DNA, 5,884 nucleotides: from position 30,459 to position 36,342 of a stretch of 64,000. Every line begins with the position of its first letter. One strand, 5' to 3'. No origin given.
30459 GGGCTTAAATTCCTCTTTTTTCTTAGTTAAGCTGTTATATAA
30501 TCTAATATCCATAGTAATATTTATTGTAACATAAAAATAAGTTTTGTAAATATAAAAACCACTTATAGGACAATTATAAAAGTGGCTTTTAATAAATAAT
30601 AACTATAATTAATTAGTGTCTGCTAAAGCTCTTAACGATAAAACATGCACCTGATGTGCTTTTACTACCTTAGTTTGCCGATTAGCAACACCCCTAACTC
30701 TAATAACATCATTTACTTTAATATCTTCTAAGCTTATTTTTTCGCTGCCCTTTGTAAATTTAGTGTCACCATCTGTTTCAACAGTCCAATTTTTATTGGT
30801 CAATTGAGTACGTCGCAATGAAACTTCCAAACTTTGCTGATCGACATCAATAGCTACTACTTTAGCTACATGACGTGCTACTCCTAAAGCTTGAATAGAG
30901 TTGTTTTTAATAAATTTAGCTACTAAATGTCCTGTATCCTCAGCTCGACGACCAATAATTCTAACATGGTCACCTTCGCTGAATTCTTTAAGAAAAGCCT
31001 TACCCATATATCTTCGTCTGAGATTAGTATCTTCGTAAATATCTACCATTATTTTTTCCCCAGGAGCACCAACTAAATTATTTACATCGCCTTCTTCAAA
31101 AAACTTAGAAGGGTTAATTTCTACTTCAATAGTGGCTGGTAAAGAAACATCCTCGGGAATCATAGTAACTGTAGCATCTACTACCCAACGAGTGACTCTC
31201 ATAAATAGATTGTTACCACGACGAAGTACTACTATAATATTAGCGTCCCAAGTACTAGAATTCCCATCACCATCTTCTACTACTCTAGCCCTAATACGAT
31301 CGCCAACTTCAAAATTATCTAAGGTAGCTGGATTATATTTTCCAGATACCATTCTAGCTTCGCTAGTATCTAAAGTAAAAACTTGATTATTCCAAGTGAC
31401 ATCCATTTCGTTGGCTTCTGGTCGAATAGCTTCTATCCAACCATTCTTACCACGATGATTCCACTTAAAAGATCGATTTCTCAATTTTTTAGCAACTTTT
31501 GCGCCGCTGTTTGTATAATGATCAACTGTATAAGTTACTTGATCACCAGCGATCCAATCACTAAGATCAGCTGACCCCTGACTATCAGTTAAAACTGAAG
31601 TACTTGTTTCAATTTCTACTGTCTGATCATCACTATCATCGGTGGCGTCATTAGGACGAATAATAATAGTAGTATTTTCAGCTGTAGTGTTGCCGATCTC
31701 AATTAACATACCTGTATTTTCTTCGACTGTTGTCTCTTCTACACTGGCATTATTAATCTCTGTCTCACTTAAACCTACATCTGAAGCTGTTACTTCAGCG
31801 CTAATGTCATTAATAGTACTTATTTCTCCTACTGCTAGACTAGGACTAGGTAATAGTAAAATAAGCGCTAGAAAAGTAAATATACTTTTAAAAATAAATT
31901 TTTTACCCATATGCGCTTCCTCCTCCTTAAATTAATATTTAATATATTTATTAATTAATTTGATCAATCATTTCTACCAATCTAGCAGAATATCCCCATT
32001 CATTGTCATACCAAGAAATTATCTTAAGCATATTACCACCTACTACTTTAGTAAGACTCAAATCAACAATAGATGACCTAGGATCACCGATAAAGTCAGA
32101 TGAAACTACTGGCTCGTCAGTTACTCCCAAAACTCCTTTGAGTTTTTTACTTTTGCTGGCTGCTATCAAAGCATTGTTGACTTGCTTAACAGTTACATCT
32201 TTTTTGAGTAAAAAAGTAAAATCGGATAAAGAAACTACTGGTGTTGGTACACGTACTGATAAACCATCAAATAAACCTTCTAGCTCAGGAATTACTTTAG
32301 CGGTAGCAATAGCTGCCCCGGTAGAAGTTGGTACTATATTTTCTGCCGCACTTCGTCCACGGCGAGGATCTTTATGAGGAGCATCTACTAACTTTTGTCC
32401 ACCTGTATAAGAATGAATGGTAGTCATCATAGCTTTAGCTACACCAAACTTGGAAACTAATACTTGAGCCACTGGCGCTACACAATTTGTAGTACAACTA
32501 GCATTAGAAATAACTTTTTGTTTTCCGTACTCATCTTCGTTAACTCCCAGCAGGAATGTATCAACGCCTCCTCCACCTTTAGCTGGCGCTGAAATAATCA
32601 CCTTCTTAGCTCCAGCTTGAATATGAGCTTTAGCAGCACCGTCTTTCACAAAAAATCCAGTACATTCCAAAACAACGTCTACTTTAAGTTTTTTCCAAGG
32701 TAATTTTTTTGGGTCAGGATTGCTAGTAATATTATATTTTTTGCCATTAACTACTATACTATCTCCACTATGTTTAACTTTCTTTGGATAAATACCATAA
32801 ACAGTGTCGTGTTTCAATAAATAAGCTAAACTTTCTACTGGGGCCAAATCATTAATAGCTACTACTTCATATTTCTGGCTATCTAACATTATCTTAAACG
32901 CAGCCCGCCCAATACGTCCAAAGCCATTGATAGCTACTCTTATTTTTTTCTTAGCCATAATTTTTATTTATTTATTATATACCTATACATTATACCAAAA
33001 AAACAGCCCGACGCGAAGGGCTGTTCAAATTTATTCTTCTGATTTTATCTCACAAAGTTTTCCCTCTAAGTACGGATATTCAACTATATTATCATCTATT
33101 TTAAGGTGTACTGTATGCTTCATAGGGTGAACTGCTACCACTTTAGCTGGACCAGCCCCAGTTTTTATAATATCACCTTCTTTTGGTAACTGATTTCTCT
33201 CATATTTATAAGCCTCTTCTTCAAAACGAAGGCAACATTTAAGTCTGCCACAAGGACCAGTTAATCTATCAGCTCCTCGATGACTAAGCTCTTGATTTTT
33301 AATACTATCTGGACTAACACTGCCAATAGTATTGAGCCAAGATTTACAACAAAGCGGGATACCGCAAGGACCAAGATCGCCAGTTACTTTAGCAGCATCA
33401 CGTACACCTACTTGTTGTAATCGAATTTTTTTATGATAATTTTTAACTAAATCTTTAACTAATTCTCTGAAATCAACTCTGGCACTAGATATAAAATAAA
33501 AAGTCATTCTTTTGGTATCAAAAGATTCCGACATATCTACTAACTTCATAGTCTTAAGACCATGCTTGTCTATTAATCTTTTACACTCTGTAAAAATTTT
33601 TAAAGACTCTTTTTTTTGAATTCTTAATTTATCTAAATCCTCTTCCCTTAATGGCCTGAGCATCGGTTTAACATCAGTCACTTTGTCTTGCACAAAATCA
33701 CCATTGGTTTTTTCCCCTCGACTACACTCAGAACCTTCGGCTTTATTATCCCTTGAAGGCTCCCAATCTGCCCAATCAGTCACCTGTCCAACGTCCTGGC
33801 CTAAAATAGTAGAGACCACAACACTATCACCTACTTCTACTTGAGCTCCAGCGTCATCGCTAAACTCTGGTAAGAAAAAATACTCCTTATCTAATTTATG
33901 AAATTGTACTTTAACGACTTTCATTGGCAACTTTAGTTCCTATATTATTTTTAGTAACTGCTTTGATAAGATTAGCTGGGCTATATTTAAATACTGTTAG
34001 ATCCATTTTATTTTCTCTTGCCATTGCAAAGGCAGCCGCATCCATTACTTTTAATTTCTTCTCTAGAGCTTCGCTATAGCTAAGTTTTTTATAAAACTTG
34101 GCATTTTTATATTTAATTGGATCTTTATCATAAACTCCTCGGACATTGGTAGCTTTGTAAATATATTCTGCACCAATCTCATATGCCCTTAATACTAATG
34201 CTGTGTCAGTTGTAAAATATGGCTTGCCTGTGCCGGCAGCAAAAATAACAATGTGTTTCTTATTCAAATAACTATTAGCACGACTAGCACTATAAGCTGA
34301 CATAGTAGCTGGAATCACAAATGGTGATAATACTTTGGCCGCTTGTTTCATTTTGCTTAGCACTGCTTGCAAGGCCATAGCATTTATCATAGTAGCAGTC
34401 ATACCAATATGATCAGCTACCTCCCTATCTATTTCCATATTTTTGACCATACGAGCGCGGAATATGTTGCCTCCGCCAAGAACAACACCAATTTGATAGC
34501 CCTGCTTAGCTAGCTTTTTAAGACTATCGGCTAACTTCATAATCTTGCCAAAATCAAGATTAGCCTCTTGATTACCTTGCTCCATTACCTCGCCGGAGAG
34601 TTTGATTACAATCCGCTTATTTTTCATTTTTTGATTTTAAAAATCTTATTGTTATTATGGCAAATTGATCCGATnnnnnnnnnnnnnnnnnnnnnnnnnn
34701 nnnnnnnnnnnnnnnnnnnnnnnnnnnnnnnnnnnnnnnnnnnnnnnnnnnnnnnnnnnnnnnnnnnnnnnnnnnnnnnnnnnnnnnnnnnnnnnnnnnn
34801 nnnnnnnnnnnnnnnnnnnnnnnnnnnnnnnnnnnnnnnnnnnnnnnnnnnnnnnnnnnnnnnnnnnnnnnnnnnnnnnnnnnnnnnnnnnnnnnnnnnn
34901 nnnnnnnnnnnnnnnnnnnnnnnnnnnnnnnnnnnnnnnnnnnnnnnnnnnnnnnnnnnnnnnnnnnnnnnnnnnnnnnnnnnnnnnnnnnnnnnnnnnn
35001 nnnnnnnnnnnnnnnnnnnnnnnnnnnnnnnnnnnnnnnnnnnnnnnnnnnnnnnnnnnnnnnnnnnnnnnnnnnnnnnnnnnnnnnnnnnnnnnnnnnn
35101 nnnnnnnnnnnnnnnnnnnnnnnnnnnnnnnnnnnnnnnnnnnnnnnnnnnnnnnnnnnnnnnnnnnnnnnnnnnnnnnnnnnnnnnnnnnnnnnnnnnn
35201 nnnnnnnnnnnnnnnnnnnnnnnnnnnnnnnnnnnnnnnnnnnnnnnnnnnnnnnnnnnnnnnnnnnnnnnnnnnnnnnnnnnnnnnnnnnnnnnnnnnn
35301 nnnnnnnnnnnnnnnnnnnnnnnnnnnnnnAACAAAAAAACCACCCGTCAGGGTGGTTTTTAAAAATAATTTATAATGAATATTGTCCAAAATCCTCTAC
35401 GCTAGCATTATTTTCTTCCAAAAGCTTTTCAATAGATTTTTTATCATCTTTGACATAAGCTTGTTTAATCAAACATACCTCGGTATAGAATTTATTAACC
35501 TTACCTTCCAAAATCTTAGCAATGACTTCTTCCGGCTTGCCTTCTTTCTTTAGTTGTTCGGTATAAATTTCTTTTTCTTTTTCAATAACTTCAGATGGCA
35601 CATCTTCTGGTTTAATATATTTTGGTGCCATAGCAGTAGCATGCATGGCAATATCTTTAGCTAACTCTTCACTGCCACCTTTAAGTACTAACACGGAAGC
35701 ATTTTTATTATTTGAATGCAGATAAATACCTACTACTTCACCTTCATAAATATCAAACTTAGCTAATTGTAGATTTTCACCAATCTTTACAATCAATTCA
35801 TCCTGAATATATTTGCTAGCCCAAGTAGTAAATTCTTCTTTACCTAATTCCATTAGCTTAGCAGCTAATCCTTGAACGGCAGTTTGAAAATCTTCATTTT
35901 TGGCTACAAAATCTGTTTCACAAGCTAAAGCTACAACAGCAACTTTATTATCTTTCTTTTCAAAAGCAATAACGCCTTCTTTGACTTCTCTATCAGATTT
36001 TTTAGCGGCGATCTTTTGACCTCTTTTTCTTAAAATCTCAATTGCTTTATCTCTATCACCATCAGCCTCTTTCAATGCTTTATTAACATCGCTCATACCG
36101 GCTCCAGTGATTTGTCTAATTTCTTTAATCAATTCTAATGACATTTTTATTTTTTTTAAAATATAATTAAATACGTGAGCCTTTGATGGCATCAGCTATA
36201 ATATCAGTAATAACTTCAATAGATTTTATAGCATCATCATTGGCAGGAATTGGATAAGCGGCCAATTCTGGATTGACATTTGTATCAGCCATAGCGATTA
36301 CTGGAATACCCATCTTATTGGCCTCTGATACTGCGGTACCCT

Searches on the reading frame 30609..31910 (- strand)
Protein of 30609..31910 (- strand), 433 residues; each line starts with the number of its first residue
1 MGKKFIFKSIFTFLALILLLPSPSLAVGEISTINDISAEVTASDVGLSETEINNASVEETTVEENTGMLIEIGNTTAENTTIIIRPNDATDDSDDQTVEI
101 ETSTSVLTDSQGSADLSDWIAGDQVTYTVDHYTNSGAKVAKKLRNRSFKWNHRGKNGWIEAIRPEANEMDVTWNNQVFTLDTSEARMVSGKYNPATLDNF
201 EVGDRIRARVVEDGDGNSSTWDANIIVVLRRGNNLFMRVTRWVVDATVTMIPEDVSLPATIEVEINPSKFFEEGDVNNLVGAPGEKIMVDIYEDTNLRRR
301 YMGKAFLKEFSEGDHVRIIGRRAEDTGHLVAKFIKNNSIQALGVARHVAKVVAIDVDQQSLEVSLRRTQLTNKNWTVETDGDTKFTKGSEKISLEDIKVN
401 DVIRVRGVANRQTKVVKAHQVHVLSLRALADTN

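Call 31: search_protein_families(library=pfam, proteins=[window:30609-31910:-], max_evalue=0.0001)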
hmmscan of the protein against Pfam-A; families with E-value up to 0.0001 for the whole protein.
window:30609-31910:- (433 aa): 1 family
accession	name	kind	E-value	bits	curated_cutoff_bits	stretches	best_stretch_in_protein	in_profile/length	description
PF18914.6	DUF5666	-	2.3e-05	25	27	0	359-419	10-57/60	Domain of unknown function (DUF5666)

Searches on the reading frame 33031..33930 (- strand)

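Call 31: search_protein_families(library=pfam, proteins=[window:33031-33930:-], max_evalue=0.0001)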
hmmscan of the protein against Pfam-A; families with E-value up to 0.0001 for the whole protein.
window:33031-33930:- (299 aa): 1 family
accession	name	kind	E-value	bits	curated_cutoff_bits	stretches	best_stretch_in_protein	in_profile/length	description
PF04468.17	PSP1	-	5.9e-23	81.5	27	1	88-174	1-86/86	PSP1 C-terminal conserved region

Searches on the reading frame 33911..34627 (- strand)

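Call 31: search_protein_families(library=pfam, proteins=[window:33911-34627:-], max_evalue=0.0001)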
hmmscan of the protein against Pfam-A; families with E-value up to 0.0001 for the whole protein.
window:33911-34627:- (238 aa): 1 family
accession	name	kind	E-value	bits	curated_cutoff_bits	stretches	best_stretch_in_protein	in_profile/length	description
PF00696.33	AA_kinase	-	1.3e-34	120.4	24.9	1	4-213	1-233/234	Amino acid kinase family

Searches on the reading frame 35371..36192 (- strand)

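Call 31: search_protein_families(library=pfam, proteins=[window:35371-36192:-], max_evalue=0.0001)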
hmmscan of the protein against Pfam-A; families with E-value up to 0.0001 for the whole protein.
window:35371-36192:- (273 aa): 1 family
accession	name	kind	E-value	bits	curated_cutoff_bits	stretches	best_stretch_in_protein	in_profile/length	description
PF00889.24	EF_TS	-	6.6e-58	196.1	27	1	85-272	2-201/204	Elongation factor TS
